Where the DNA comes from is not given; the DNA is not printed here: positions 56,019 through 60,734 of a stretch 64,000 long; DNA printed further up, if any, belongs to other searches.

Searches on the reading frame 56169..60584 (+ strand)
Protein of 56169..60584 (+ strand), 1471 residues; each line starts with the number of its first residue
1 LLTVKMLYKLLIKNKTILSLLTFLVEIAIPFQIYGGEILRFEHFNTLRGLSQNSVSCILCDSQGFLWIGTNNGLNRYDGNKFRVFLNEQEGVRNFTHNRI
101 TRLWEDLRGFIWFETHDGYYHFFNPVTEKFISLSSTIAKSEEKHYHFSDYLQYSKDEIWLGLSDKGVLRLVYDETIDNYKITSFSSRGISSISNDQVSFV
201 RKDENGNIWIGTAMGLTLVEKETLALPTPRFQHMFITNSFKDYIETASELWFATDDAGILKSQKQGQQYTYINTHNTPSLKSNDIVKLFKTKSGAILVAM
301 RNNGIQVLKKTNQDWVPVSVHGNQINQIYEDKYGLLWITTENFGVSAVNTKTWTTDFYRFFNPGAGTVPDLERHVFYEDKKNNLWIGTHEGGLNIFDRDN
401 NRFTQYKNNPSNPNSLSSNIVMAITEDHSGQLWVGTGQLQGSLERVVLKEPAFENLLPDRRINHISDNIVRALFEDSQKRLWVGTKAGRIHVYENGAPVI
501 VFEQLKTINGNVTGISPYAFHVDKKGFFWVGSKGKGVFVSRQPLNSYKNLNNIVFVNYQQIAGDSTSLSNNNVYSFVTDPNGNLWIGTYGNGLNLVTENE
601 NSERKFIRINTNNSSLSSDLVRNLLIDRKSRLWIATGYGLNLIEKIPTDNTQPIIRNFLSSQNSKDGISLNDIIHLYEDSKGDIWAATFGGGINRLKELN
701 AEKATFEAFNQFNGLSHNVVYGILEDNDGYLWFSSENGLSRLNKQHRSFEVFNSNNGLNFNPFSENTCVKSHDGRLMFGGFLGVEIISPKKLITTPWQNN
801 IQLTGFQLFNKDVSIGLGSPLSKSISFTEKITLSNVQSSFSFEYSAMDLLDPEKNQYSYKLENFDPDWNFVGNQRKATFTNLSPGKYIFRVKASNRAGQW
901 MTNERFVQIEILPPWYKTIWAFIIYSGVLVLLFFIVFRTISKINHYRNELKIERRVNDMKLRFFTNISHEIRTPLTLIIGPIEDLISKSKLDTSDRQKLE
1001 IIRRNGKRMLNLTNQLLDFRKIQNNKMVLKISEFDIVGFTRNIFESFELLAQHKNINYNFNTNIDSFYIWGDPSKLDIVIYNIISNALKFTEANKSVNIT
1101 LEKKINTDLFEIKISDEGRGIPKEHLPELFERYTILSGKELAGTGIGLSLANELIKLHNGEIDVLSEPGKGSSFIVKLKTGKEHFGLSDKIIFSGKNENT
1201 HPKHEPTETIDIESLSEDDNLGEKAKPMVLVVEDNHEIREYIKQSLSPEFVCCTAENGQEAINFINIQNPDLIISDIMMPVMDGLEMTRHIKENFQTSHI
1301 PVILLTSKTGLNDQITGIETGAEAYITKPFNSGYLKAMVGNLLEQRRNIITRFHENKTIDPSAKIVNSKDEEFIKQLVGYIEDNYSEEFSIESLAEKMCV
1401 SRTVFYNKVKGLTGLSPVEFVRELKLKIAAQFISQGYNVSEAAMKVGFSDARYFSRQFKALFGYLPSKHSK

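Call 83: search_protein_families(library=pfam, proteins=[window:56169-60584:+], max_evalue=0.0001)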
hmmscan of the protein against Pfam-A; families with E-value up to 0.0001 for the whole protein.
window:56169-60584:+ (1471 aa): 8 families
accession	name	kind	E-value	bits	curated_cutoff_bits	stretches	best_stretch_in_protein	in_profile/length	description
PF07494.17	Reg_prop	-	4e-57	183.2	20.4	2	567-590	1-24/24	Two component regulator propeller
PF00072.30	Response_reg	-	7.9e-26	90.9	30.2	1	1229-1339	1-110/111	Response regulator receiver domain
PF02518.31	HATPase_c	-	1e-25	90.8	26.4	1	1071-1180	1-109/111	Histidine kinase-, DNA gyrase B-, and HSP90-like ATPase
PF07495.19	Y_Y_Y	-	1.2e-18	67.2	26.6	1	851-912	4-65/65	Y_Y_Y domain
PF12833.13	HTH_18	-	7.3e-17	61.9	33.6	1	1394-1468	1-76/80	Helix-turn-helix domain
PF00512.31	HisKA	-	2e-16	60.2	26.9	1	960-1024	2-65/66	His Kinase A (phospho-acceptor) domain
PF00165.29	HTH_AraC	-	5.6e-12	45.9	26.6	0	1434-1464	6-35/42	Bacterial regulatory helix-turn-helix proteins, AraC family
PF23748.1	Beta-prop_LRRK2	-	4.8e-10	39.4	26.9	0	463-492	269-298/359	LRRK2 beta propeller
